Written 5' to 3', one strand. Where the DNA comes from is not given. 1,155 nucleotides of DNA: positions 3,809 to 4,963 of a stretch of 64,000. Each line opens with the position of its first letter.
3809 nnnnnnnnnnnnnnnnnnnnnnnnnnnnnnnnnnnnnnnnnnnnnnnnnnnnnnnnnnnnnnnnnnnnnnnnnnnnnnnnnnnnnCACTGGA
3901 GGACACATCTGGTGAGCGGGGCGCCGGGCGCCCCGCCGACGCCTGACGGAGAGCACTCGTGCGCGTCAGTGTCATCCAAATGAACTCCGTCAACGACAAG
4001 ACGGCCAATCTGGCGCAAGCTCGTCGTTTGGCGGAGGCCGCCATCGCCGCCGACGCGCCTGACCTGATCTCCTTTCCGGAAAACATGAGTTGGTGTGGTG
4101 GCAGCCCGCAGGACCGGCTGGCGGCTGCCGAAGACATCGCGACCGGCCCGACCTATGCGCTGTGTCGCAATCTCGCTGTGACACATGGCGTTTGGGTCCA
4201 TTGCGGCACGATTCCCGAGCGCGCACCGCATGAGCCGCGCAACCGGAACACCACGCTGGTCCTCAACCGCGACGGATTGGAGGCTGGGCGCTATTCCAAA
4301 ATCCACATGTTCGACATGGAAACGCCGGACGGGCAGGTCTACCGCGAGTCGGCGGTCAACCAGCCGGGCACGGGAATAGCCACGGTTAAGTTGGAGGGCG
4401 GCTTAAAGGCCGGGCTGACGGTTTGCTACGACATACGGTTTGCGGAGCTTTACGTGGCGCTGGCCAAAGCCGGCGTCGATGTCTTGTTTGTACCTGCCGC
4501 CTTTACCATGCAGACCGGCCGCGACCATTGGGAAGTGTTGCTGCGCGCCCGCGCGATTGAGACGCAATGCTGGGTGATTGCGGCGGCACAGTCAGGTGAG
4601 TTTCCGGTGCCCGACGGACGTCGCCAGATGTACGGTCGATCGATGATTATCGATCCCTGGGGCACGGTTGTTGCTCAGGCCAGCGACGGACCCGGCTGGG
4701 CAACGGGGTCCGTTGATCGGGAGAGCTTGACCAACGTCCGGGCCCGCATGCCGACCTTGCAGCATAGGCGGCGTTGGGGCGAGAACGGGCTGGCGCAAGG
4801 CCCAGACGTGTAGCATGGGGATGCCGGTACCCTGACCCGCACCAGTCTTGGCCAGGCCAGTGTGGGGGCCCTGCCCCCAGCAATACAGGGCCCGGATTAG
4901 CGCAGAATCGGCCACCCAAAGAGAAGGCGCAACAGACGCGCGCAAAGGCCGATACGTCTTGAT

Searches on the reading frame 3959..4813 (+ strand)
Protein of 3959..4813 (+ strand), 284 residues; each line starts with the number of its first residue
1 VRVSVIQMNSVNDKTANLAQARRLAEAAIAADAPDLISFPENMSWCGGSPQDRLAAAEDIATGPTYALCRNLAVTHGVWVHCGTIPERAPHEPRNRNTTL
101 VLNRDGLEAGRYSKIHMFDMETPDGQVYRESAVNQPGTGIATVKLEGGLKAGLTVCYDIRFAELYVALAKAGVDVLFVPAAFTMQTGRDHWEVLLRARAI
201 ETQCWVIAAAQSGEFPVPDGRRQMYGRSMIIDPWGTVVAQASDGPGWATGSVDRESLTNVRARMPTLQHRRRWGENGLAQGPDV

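Call 13: search_protein_families(library=pfam, proteins=[window:3959-4813:+], max_evalue=0.001)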
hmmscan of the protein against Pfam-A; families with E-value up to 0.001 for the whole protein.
window:3959-4813:+ (284 aa): 1 family
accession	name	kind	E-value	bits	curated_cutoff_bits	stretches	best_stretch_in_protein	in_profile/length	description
PF00795.27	CN_hydrolase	-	3.5e-57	194.1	23.2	1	2-261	1-255/256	Carbon-nitrogen hydrolase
